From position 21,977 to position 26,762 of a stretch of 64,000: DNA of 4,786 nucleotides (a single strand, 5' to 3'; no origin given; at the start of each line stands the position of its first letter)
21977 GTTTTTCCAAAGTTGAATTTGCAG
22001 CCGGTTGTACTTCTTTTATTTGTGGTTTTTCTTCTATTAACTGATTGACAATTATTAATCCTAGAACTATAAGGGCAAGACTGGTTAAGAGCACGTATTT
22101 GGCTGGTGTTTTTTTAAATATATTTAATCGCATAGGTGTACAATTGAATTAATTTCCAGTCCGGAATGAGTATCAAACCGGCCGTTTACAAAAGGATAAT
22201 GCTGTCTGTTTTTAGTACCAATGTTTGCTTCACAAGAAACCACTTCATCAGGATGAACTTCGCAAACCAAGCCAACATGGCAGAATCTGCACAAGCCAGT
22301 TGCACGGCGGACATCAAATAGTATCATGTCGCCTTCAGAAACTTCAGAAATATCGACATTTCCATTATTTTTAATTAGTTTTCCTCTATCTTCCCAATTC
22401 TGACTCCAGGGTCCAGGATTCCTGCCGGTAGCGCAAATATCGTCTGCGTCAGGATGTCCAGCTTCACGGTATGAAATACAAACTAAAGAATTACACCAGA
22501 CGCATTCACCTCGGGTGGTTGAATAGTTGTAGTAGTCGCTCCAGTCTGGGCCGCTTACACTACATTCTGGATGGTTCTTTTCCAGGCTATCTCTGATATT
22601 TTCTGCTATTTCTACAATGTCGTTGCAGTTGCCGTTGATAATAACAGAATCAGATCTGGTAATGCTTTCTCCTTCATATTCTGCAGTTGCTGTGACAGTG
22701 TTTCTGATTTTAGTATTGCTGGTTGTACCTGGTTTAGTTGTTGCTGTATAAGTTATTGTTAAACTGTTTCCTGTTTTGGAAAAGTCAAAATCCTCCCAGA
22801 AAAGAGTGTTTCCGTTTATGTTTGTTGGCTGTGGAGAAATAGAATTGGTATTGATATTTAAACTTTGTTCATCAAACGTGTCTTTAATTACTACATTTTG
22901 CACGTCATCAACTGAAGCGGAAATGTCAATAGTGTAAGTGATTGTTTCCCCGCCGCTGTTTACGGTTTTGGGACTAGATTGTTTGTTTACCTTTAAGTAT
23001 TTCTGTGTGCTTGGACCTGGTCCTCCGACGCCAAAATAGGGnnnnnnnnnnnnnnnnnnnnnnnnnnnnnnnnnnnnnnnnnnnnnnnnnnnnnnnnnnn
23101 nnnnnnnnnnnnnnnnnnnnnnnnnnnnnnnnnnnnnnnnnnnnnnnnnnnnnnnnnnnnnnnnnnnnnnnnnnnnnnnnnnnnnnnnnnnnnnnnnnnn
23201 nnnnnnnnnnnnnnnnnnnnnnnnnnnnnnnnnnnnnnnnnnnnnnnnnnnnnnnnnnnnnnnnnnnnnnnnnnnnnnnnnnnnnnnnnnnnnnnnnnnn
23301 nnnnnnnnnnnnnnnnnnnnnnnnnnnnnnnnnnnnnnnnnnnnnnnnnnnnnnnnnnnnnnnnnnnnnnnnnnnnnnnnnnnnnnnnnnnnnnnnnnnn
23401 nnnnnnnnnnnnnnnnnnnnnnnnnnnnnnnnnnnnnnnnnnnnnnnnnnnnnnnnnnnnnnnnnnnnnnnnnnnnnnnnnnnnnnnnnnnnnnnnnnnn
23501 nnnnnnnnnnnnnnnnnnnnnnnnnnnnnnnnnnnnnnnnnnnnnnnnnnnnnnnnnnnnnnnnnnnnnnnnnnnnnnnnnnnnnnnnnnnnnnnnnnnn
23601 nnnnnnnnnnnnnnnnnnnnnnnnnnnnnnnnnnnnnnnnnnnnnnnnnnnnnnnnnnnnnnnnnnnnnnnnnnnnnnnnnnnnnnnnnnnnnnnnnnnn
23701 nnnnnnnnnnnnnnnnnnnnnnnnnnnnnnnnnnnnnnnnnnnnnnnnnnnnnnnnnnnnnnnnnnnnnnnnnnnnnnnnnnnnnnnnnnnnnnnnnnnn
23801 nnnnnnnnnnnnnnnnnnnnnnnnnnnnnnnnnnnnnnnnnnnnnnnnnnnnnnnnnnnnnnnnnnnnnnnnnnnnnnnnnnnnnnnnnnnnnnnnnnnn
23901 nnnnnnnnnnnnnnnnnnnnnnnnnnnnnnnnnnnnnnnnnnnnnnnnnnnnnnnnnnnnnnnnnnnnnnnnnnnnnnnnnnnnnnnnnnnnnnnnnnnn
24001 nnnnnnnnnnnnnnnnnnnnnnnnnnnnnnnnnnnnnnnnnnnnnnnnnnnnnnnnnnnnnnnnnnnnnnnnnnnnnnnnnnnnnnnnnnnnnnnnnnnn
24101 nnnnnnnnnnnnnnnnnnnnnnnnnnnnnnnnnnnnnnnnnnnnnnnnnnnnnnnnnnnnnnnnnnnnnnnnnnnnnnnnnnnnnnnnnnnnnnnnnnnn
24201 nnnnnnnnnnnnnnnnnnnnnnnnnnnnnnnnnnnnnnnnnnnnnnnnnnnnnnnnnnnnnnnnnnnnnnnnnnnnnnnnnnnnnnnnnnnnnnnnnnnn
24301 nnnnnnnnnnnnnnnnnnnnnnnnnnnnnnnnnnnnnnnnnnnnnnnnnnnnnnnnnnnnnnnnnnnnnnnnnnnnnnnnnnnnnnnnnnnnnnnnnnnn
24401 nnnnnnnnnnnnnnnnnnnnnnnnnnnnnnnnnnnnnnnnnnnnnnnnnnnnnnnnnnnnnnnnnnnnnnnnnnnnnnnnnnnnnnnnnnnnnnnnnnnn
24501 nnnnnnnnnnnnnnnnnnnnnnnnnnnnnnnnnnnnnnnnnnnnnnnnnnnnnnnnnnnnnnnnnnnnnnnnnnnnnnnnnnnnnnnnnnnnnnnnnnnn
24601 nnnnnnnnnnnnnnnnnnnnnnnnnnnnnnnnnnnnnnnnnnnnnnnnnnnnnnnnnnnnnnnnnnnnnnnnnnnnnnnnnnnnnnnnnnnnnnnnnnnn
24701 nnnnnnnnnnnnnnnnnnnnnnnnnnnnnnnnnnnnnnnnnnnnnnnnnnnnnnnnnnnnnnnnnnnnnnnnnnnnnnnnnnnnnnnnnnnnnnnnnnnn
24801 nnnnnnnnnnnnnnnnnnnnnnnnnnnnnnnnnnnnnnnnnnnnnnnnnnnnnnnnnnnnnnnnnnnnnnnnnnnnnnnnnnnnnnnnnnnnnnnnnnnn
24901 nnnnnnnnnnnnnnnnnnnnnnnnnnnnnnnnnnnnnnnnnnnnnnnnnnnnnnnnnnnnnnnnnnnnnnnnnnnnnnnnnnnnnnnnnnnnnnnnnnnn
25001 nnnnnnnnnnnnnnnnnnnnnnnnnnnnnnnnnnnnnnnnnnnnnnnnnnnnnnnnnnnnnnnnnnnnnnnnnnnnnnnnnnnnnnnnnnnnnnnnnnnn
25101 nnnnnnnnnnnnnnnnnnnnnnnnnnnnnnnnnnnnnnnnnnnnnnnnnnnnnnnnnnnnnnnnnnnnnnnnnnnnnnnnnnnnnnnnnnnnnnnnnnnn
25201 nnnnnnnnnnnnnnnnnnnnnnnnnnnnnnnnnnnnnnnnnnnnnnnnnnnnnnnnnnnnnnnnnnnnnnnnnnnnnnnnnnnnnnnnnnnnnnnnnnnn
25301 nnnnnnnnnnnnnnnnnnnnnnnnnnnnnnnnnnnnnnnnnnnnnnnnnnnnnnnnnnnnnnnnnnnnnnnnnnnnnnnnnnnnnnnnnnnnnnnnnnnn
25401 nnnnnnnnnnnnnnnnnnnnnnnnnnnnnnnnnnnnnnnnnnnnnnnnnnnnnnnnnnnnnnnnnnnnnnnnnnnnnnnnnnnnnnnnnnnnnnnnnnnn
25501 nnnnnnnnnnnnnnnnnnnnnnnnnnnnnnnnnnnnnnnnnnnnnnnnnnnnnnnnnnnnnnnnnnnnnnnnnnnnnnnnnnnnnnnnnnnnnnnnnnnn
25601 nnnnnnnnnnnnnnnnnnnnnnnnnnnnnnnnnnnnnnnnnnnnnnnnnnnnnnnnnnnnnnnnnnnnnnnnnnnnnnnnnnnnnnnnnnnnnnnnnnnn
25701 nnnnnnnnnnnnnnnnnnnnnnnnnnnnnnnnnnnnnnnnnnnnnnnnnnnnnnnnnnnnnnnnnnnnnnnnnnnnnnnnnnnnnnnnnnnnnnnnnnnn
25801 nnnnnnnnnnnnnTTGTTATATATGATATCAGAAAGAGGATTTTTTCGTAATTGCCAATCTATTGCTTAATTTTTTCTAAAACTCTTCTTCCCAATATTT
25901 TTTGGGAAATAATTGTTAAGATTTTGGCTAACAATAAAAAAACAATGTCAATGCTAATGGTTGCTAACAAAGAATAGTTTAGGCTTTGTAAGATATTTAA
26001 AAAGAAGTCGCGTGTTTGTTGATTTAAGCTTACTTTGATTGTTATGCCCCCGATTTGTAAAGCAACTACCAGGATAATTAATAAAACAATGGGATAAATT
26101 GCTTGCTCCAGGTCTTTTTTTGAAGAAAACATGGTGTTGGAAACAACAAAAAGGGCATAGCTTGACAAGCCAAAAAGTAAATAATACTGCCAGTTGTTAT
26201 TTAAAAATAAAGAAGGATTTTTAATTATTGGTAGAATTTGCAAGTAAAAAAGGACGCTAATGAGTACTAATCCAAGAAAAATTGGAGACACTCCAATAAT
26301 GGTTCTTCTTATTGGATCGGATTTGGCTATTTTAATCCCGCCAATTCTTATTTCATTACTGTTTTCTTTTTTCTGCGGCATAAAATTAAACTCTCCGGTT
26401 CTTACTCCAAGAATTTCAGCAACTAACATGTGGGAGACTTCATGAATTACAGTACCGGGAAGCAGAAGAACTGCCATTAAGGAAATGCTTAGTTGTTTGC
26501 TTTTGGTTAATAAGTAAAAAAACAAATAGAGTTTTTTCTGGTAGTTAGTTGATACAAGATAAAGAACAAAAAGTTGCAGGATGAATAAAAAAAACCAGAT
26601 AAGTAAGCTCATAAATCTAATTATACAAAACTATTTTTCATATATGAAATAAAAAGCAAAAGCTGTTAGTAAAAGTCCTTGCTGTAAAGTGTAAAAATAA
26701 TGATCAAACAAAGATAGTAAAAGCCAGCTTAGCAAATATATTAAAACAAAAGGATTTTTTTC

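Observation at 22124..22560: C-terminal CHAP domain on the 1229-aa membrane protein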

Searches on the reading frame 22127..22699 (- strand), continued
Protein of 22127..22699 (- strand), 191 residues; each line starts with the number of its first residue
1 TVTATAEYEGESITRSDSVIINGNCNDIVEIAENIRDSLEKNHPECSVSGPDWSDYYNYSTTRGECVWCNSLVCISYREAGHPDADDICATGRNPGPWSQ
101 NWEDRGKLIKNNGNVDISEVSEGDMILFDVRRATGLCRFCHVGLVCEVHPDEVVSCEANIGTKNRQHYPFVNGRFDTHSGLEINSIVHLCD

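Call 81: fold_search(model_id=the predicted structure, library=viral)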
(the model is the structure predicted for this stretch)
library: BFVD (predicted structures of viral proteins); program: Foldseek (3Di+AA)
matches with E <= 10: 528; with E <= 0.001: 4
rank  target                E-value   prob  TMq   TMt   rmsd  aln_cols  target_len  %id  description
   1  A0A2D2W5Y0            4.8e-05  1.00  0.47  0.53   8.0       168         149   18  (no name in the UniProt tables at hand)
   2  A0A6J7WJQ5            2.5e-04  1.00  0.47  0.34   6.2       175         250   16  CHAP domain containing protein [uncultured Caudovirales phage]
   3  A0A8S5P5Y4            8.1e-04  1.00  0.44  0.23   7.0       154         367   15  LysM [Siphoviridae sp. ctsUY14]
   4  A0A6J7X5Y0            9.2e-04  1.00  0.49  0.47   7.0       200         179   18  CHAP domain containing protein [uncultured Caudovirales phage]
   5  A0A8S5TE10            2.5e-03  1.00  0.53  0.13   6.5       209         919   10  Uncharacterized protein [Podoviridae sp. ctzXp5]
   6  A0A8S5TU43            3.0e-03  0.94  0.38  0.30  16.1       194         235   13  N acetylmuramidase [Siphoviridae sp. ctWT735]
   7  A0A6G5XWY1            4.3e-03  0.97  0.44  0.23   6.9       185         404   15  (no name in the UniProt tables at hand)
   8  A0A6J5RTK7            4.6e-03  0.87  0.33  0.22   7.3       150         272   15  Uncharacterized protein [uncultured Caudovirales phage]
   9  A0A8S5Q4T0            1.0e-02  0.99  0.49  0.35   7.2       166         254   17  CHAP domain protein [Podoviridae sp. ctza028]
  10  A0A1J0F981            1.1e-02  0.80  0.30  0.27  11.2       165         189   11  (no name in the UniProt tables at hand)
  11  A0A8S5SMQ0            1.4e-02  0.92  0.41  0.26   8.5       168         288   13  Lysin [Siphoviridae sp. ct2KB1]
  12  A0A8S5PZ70            1.5e-02  0.80  0.34  0.14   9.0       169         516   12  Lysozyme [Podoviridae sp. ctack17]
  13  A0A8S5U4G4            2.7e-02  0.93  0.41  0.12   5.2       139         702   12  Major tail protein [Podoviridae sp. ctIyI17]
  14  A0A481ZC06            3.1e-02  0.75  0.37  0.27   8.3       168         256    9  NlpC/P60 family protein [Pithovirus LCPAC404]
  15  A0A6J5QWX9            3.7e-02  0.75  0.37  0.42   6.1       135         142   14  CHAP domain containing protein [uncultured Caudovirales phage]
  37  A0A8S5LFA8            1.8e-01  0.60  0.40  0.31   8.0       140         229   16  NLP/P60 family protein, Water/P60 FAMILY PROTEIN, STRUCTURAL GENOMICS: PG4, DGL.79A [Podoviridae sp. cti7t8]
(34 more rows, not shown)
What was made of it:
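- In BFVD it hits CHAP-domain proteins at E 2.5e-4 and 9.2e-4 (call 81).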

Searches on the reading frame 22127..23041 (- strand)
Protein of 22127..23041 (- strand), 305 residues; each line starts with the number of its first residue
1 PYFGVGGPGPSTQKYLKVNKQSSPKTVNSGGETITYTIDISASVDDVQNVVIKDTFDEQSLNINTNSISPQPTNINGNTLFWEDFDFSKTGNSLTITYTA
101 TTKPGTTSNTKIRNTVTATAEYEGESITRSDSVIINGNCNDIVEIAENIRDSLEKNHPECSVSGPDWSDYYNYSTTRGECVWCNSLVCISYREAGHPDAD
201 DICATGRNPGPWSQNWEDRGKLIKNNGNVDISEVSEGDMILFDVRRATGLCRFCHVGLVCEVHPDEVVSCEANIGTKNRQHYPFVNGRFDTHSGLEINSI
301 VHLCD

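Call 71: predict_structure(alignment_id=A3)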
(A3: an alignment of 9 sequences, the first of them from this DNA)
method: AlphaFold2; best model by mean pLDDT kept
length: 305 residues; sequences in the alignment: 9
mean_pLDDT: 78.3   pTM: 0.62
mean pLDDT of the five models: 78.3, 78.2, 78.1, 75.7, 75.6
residues with pLDDT >= 90: 78; 70-90: 161; 50-70: 37; < 50: 29
segments of 3 or more residues with pLDDT < 50: 1-12, 162-178
pLDDT, mean of each block of 10 residues (from residue 1): 30 70 91 97 90 95 96 95 91 95 91 88 86 79 80 63 42 40 77 76 68 79 70 85 82 84 83 65 81 79 78
secondary structure, 60 per line:
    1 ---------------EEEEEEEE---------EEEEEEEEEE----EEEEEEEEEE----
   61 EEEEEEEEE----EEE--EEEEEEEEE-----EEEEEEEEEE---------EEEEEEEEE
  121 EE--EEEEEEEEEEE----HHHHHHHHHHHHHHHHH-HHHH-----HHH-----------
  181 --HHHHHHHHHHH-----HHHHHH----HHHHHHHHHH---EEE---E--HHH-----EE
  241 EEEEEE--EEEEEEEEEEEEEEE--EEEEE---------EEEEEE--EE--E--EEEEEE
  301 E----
elements in order: E16-23 E33-42 E47-56 E61-69 E74-76 E79-87 E93-102 E112-122 E125-135 H140-156 H158-161 H183-193 H199-204 H209-218 E222-224 E239-246 E249-263 E266-270 E280-285 E295-301
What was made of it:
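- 22637..22996 (-): Ig-like (DUF11/DUF7507, pilin CnaA/B-type) beta-sandwich stalk domain, residues 940-1059. AF2 pLDDT is about 90-97 (call 71).
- Checked: The AF2 model shows an all-beta domain with pLDDT of about 90-97 (call 71).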

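Call 73: fold_search(model_id=the predicted structure, library=pdb)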
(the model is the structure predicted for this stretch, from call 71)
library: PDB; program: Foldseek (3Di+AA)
matches with E <= 10: 1829; with E <= 0.001: 85
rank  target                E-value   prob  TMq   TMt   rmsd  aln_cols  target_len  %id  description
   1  9lj6                  4.5e-07  1.00  0.31  0.37   4.0       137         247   16  Crystal Structure of C-terminal rigid fragment containing middle and C-terminal domains of the Basal pilin EbpB from Ent (released 2025-07-16)
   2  9m00_A                1.1e-06  1.00  0.30  0.28   4.2       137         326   16  Crystal Structure of the Basal pilin EbpB from Enterococcus faecalis with a partially disordered N-terminal domain. (released 2025-07-16)
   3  9lr7_D                1.6e-06  1.00  0.30  0.25   4.8       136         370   16  Crystal Structure of the Basal pilin EbpB from Enterococcus faecalis. (released 2025-07-16)
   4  9m00_B                1.7e-06  1.00  0.29  0.29   4.6       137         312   15  Crystal Structure of the Basal pilin EbpB from Enterococcus faecalis with a partially disordered N-terminal domain. (released 2025-07-16)
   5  9lr7_B                2.1e-06  1.00  0.31  0.24   4.0       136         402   16  Crystal Structure of the Basal pilin EbpB from Enterococcus faecalis. (released 2025-07-16)
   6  9lr7_A                2.2e-06  1.00  0.30  0.24   4.5       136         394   15  Crystal Structure of the Basal pilin EbpB from Enterococcus faecalis. (released 2025-07-16)
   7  3rkp_B                5.0e-06  1.00  0.32  0.28   4.5       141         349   15  Crystal structure of BcpA*(D312A), the major pilin subunit of Bacillus cereus (released 2012-05-30)
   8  3kpt_B                6.3e-06  1.00  0.32  0.28   3.9       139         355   15  Crystal structure of BcpA, the major pilin subunit of Bacillus cereus (released 2009-11-24)
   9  9ifr                  1.2e-05  1.00  0.30  0.67   4.3       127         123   19  CLIPPER domain from the Gram-negative fibrillar adhesin "B9T28_05395 (released 2025-11-26)
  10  3kpt_A                1.4e-05  1.00  0.31  0.28   5.4       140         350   15  Crystal structure of BcpA, the major pilin subunit of Bacillus cereus (released 2009-11-24)
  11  3rkp_A                1.6e-05  1.00  0.33  0.29   3.9       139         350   14  Crystal structure of BcpA*(D312A), the major pilin subunit of Bacillus cereus (released 2012-05-30)
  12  8kcl                  3.1e-05  1.00  0.27  0.32   5.3       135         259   18  Crystal Structure of M- and C-Domains of the shaft pilin LrpA from Ligilactobacillus ruminis - Triclinic form (released 2024-07-10)
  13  8kb2                  4.9e-05  1.00  0.26  0.30   6.4       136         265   16  Crystal Structure of M- and C-Domains of the shaft pilin LrpA from Ligilactobacillus ruminis - iodide derivative (released 2024-07-10)
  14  4igb_C                5.8e-05  1.00  0.27  0.20   6.9       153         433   16  Crystal structure of the N-terminal domain of the Streptococcus gordonii adhesin Sgo0707 (released 2013-06-05)
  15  9lty_A                6.6e-05  1.00  0.31  0.25   4.0       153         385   14  Crystal Structure of C-terminal stable fragment of the Shaft pilin EbpC from Enterococcus faecalis (released 2025-07-16)
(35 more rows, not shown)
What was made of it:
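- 22637..22996 (-): Foldseek matches EbpB, BcpA, LrpA and RrgB pilins at E down to 4.5e-7 (call 73).
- Checked: Foldseek matches Gram-positive pilin Ig-like domains at E=4.5e-7 (call 73).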

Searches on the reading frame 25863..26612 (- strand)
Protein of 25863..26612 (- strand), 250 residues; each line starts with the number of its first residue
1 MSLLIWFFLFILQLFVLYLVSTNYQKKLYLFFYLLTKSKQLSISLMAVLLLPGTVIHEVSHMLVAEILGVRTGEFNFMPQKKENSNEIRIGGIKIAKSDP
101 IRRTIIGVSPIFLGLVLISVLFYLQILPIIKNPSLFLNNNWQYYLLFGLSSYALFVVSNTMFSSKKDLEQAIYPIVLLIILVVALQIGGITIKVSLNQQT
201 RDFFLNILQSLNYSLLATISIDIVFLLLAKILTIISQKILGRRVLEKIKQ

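Call 16: search_protein_families(library=pfam, proteins=[window:25863-26612:-], max_evalue=0.01)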
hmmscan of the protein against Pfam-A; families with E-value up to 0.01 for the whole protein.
window:25863-26612:- (250 aa): 2 families
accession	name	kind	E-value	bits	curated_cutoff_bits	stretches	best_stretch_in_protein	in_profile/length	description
PF02163.28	Peptidase_M50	-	0.0017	18.2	27.2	1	47-205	3-106/221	Peptidase family M50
PF11143.13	DUF2919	-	0.0025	18.6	27.2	1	144-230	21-109/146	Protein of unknown function (DUF2919)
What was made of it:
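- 25860..26612 (-): 250-aa polytopic protein with HEVSH in a TM segment (site-2-protease/M50-like), directly upstream of the scaffold. Weak Peptidase_M50 hit at E=0.0017 (call 16).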
